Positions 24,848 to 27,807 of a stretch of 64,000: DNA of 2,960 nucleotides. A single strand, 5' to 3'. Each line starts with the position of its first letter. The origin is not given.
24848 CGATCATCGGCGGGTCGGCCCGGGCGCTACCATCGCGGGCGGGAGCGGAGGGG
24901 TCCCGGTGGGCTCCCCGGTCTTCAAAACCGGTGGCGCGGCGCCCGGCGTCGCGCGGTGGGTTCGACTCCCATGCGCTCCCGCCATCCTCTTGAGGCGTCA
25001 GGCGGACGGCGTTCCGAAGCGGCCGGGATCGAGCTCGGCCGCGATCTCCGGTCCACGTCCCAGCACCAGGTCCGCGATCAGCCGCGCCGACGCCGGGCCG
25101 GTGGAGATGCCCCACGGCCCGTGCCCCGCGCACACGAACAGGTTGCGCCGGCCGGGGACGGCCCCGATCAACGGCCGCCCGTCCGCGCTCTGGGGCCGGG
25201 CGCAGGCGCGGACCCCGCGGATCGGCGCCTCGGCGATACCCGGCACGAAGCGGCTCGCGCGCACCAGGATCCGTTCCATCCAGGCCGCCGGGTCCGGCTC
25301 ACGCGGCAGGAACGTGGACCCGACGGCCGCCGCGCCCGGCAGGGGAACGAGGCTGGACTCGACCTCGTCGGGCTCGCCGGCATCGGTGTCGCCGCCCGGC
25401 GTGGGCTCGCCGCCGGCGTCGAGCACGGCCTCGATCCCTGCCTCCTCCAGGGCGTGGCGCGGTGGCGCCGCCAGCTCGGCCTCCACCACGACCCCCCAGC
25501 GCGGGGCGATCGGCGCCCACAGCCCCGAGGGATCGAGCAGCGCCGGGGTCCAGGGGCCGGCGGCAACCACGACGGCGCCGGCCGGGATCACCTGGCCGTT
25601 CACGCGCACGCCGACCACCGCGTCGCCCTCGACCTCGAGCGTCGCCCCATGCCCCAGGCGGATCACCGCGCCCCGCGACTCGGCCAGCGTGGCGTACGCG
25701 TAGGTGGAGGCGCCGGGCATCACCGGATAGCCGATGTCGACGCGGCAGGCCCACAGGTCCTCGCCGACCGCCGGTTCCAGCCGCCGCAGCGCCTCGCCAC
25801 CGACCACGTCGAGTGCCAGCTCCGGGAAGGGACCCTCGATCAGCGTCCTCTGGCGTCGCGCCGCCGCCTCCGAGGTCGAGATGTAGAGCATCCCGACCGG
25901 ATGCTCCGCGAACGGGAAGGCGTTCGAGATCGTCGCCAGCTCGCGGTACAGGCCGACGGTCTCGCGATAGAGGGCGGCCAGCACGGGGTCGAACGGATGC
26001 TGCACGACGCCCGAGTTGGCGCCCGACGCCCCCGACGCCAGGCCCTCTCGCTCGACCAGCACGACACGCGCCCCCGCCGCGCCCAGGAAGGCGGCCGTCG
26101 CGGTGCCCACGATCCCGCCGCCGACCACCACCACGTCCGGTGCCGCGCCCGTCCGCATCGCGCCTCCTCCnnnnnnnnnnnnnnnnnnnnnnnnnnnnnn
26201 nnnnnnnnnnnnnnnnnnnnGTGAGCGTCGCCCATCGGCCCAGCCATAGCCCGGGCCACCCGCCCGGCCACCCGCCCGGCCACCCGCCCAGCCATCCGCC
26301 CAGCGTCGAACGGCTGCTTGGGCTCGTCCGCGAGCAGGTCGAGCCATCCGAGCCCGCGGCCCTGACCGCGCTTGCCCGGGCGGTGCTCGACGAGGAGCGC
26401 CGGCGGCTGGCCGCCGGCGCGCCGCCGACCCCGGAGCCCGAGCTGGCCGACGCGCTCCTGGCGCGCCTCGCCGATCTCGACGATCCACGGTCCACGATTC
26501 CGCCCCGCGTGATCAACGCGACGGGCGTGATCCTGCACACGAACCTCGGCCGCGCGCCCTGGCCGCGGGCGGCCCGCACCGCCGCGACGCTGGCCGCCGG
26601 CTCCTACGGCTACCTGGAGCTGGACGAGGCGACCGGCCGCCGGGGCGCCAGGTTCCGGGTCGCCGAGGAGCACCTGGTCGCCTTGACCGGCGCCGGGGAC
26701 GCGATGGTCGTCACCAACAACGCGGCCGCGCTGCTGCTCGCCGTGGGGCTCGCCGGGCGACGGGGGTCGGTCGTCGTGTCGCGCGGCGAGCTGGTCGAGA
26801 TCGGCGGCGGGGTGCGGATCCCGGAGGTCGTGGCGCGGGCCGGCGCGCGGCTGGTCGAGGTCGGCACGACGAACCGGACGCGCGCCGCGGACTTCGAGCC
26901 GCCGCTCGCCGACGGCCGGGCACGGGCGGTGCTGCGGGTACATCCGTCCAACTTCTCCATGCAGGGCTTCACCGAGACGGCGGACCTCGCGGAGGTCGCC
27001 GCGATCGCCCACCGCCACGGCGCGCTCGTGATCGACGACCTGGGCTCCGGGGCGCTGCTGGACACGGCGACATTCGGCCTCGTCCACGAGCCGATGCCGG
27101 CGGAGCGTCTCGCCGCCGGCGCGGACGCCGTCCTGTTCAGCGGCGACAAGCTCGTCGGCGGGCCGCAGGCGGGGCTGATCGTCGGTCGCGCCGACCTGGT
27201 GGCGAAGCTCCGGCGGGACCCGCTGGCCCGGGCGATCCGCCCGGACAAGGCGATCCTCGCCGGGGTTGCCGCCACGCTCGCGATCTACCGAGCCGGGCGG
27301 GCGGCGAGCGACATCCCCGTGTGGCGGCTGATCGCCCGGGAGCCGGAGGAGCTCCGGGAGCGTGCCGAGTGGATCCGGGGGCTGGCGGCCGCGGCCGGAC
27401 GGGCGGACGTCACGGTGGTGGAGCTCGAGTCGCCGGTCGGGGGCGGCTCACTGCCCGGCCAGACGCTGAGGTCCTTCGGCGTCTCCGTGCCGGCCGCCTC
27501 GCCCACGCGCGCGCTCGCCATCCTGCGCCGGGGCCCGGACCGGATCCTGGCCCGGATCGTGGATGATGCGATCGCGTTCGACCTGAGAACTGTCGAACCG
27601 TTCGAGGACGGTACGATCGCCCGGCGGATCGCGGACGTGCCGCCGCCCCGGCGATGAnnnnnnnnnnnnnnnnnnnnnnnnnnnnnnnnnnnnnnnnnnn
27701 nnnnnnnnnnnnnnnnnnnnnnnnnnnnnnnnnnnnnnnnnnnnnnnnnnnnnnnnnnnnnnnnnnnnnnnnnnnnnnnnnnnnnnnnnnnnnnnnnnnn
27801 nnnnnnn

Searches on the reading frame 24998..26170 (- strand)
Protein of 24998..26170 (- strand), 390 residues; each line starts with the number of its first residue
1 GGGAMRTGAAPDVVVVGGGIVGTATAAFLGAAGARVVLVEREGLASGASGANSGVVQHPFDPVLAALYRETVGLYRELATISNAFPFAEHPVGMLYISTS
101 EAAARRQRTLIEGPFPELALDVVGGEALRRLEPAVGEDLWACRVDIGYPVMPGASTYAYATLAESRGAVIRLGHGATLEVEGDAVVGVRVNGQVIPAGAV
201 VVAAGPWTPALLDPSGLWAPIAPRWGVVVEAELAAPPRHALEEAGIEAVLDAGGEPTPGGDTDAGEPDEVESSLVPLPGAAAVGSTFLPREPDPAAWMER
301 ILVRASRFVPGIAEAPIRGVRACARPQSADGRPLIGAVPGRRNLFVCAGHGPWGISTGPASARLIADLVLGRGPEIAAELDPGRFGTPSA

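Call 18: search_protein_families(library=ncbifam, proteins=[window:24998-26170:-])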
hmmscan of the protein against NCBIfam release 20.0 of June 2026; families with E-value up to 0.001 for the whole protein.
window:24998-26170:- (390 aa): 31 families (the best 25 are shown)
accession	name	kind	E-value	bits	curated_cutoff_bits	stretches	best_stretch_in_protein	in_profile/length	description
TIGR02352.1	thiamin_ThiO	equivalog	1.6e-28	99.8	250.8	2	13-230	1-224/351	glycine oxidase ThiO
NF001933.0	PRK00711.1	subfamily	1.2e-21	77.3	383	3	324-379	355-409/429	D-amino acid dehydrogenase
NF002480.1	PRK01747.1-1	equivalog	3.3e-15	55.5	540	1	9-212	247-456/645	bifunctional tRNA (5-methylaminomethyl-2-thiouridine)(34)-methyltransferase MnmC2/FAD-dependent 5-carboxymethylaminomethyl-2-thiouridine(34)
TIGR03197.1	MnmC_Cterm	equivalog_domain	1.5e-14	53.9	174.2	1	12-123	1-119/400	FAD-dependent 5-carboxymethylaminomethyl-2-thiouridine(34) oxidoreductase MnmC1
NF008425.0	PRK11259.1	equivalog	1.2e-11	44.2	257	1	11-215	5-212/377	N-methyl-L-tryptophan oxidase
NF040813.1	pro_dh_Thprot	equivalog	4.1e-10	39.3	600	1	13-57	2-45/362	D-proline dehydrogenase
TIGR03377.1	glycerol3P_GlpA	equivalog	1.4e-08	33.7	552.8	1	12-228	1-224/530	anaerobic glycerol-3-phosphate dehydrogenase subunit GlpA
TIGR03364.1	HpnW_proposed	hypoth_equivalog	1.9e-08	33.8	285.1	1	12-57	2-47/365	TIGR03364 family FAD-dependent oxidoreductase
TIGR01377.1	soxA_mon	subfamily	2e-08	33.4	479.65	0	156-223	148-215/381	amino oxidase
NF008313.0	PRK11101.1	equivalog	2.4e-08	33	425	1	10-209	8-214/548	anaerobic glycerol-3-phosphate dehydrogenase subunit A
NF002481.1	PRK01747.1-2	equivalog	4.5e-08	32.4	600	1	10-56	238-285/611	bifunctional tRNA (5-methylaminomethyl-2-thiouridine)(34)-methyltransferase MnmC2/FAD-dependent 5-carboxymethylaminomethyl-2-thiouridine(34)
NF008726.1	PRK11728.1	equivalog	5.9e-08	32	299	1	12-205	2-199/389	L-2-hydroxyglutarate oxidase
TIGR03329.1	Phn_aa_oxid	hypoth_equivalog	8.7e-08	31.4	632.8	0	6-56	20-72/460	putative aminophosphonate oxidoreductase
NF033460.1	glycerol3P_ox_II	equivalog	2.8e-07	30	460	1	12-65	3-57/361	type 2 glycerol-3-phosphate oxidase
TIGR01373.1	soxB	subfamily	9.5e-07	28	529.45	0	12-221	32-253/407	sarcosine oxidase subunit beta family protein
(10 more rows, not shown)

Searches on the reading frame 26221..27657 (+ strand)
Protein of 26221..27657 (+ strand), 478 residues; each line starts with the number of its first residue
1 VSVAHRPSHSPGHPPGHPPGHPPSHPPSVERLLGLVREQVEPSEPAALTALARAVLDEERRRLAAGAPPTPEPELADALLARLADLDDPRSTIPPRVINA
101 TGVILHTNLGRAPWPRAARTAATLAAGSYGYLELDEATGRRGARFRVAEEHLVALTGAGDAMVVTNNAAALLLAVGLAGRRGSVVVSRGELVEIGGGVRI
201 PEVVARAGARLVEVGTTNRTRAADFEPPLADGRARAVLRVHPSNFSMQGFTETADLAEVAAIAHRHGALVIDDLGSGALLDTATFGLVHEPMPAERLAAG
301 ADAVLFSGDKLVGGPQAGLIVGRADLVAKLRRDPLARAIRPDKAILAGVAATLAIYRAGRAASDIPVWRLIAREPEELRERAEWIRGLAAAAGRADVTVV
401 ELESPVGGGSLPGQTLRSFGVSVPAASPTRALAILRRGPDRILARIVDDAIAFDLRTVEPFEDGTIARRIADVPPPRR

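Call 7: search_protein_families(library=pfam, proteins=[window:26221-27657:+])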
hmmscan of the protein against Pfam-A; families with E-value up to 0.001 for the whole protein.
window:26221-27657:+ (478 aa): 2 families
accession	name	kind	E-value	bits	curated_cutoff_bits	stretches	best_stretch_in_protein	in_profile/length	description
PF03841.19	SelA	-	5.8e-111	371.5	22.8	1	97-458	1-366/367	L-seryl-tRNA selenium transferase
PF01053.26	Cys_Met_Meta_PP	-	0.00065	18.8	27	1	147-316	56-204/381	Cys/Met metabolism PLP-dependent enzyme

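Call 9: find_related_loci(query=window:26221-27657:+, collection=genome_contigs, flank=10000)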
Query window:26221-27657:+ (478 aa) in genome_contigs; peptide patterns used: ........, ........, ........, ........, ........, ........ (x = any residue, [..] = any of these).
366 stretches matched a pattern; 62 encode a relative of the query (tblastn E <= 1e-3); 62 distinct loci.
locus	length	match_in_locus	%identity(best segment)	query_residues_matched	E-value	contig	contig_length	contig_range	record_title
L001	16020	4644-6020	83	22-478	0e+0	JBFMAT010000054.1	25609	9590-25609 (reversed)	MAG: Chloroflexota bacterium isolate MAG145 MAG145_54, whole genome shotgun sequence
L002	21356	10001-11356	82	28-477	0e+0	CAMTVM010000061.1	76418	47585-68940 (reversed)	MAG: uncultured Chloroflexi bacterium isolate G04_MAG_00011 genome assembly, contig: G04_MAG_00011_000000000039, whole g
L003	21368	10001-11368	81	24-477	0e+0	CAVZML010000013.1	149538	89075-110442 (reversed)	MAG: uncultured Chloroflexia bacterium isolate MFD02199.bin.2.145 genome assembly, contig: contig_94547, whole genome sh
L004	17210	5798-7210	81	11-476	0e+0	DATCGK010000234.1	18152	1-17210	MAG TPA_asm: Candidatus Limnocylindrales bacterium isolate SMAG_U7805 k141_68879, whole genome shotgun sequence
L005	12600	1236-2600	77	26-478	0e+0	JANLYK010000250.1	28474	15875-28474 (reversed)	MAG: Chloroflexota bacterium isolate OTE_14_metabat.326 OTE_14_k141_2356094, whole genome shotgun sequence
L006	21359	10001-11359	81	21-473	0e+0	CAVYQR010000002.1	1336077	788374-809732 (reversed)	MAG: uncultured Chloroflexia bacterium isolate MFD04716.bin.1.406 genome assembly, contig: contig_16196, whole genome sh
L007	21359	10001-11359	82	21-473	0e+0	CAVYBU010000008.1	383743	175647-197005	MAG: uncultured Chloroflexia bacterium isolate MFD09779.bin.1.359 genome assembly, contig: contig_2980, whole genome sho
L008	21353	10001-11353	80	28-477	0e+0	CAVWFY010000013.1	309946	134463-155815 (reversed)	MAG: uncultured Chloroflexia bacterium isolate MFD04716.bin.2.316 genome assembly, contig: contig_4088, whole genome sho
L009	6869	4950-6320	78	22-476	0e+0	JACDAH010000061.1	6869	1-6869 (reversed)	MAG: Chloroflexota bacterium isolate MGR_bin251 SD2897-2912_k127_4681901, whole genome shotgun sequence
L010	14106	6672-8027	77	24-477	0e+0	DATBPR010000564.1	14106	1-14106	MAG TPA_asm: Candidatus Limnocylindrales bacterium isolate SMAG_U4082 k141_1139865, whole genome shotgun sequence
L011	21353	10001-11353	75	19-470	0e+0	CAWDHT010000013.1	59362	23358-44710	MAG: uncultured Chloroflexia bacterium isolate MFD04716.bin.2.112 genome assembly, contig: contig_32317, whole genome sh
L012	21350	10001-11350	84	24-473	0e+0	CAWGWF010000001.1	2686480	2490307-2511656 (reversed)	MAG: uncultured Chloroflexia bacterium isolate MFD09779.bin.1.328 genome assembly, contig: contig_24289, whole genome sh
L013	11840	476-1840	77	26-478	0e+0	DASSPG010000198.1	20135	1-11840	MAG TPA_asm: Candidatus Limnocylindrales bacterium isolate SMAG_U1272 k141_1591765, whole genome shotgun sequence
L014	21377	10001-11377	77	22-478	0e+0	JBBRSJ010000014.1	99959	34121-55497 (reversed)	MAG: Candidatus Limnocylindrales bacterium isolate La2_metabat2.049 La2_metabat2.049_K_995779L99959_cov_70.9074, whole g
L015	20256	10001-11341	76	26-473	0e+0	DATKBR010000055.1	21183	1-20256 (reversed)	MAG TPA_asm: Candidatus Limnocylindria bacterium isolate SMAG_U14425 k141_1915141, whole genome shotgun sequence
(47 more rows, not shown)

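Call 18: search_protein_families(library=ncbifam, proteins=[window:26221-27657:+])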
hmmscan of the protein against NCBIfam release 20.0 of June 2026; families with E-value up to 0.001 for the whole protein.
window:26221-27657:+ (478 aa): 5 families
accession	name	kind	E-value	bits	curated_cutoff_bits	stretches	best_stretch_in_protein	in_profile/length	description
TIGR00474.1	selA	equivalog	5e-127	424.5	267.9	1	27-470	5-453/455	L-seryl-tRNA(Sec) selenium transferase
TIGR01437.1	selA_rel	subfamily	3.6e-14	52.4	385.3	1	96-358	9-259/363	DgaE family pyridoxal phosphate-dependent ammonia lyase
NF047797.1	glminPNH3LysDgaE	equivalog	2.9e-13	49.5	600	1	96-374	11-277/367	D-glucosaminate-6-phosphate ammonia lyase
TIGR03576.1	pyridox_MJ0158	hypoth_equivalog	5.5e-10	38.9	304.45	1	252-357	153-251/346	TIGR03576 family pyridoxal phosphate-dependent enzyme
TIGR01325.1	O_suc_HS_sulf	equivalog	0.00013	20.7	510.05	1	146-327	57-220/380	O-succinylhomoserine sulfhydrylase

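Call 47: search_protein_families(library=pfam, proteins=[L002:4866-6419:-, L002:4860-6410:+, L002:6449-7480:-, L002:6407-7315:+, L002:7477-8562:-, L002:7197-8111:-, L014:7893-8585:-, L014:7966-8640:-, L014:7841-8242:-, L014:7710-8123:+])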
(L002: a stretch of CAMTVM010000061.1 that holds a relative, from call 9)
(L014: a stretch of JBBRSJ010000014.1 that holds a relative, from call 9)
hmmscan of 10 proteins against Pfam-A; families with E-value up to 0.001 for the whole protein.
L002:4866-6419:- (517 aa): 0 families

L002:4860-6410:+ (516 aa): 1 family
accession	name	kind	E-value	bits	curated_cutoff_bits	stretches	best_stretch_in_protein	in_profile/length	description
PF06253.16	MTTB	-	1.1e-58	198.9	25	1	18-481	31-489/500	Trimethylamine methyltransferase (MTTB)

L002:6449-7480:- (343 aa): 0 families

L002:6407-7315:+ (302 aa): 1 family
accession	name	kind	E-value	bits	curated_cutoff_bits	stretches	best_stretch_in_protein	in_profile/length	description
PF13403.11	Hint_2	-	9.8e-07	29.7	28.4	1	170-197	1-28/147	Hint domain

L002:7477-8562:- (361 aa): 0 families

L002:7197-8111:- (304 aa): 0 families

L014:7893-8585:- (230 aa): 0 families

L014:7966-8640:- (224 aa): 2 families
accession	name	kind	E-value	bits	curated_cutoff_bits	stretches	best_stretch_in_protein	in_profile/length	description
PF00535.33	Glycos_transf_2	-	1.9e-19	70.6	23.3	1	5-152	3-161/168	Glycosyl transferase family 2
PF12804.13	NTP_transf_3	-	0.00044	20.9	27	1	15-117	27-128/160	MobA-like NTP transferase domain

L014:7841-8242:- (133 aa): 0 families

L014:7710-8123:+ (137 aa): 0 families
